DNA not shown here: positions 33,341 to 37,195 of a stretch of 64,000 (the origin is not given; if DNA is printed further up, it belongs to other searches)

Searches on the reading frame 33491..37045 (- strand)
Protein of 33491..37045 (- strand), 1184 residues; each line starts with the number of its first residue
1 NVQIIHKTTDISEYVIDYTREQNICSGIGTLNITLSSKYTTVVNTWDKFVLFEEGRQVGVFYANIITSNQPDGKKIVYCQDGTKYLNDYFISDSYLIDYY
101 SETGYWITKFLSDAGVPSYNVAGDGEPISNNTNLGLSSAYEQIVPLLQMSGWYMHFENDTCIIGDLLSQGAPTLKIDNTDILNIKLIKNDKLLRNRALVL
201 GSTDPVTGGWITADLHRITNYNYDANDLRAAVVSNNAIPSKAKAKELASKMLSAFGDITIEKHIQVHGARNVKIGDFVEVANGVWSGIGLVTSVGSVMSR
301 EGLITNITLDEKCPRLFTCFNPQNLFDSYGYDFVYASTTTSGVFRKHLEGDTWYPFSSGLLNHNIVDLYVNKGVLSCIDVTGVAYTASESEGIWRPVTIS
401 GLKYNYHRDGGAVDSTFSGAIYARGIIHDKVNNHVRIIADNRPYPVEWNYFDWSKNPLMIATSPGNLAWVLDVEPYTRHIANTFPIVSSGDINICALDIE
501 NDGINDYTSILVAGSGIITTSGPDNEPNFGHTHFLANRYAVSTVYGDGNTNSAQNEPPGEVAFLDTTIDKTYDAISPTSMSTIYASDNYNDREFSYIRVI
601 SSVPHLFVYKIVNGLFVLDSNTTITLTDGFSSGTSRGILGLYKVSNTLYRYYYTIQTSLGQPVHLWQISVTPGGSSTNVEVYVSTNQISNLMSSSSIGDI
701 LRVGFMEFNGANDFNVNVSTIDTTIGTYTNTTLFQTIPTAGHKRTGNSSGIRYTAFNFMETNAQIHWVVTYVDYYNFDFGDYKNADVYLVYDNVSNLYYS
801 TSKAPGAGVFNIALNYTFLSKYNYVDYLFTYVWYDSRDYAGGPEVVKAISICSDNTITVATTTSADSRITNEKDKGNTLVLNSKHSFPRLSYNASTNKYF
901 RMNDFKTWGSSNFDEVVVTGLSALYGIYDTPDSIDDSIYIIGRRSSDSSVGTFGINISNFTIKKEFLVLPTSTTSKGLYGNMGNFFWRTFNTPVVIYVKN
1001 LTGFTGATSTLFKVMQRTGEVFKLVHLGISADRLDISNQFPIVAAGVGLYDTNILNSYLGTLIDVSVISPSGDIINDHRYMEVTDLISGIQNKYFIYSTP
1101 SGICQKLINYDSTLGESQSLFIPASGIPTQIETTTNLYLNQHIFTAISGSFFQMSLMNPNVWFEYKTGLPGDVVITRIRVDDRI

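Call 28: search_dna_similar(query=window:33491-37045:-, collection=phages, mode=protein, max_evalue=0.001)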
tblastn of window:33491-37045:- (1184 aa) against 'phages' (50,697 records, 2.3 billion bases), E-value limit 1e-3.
No match.
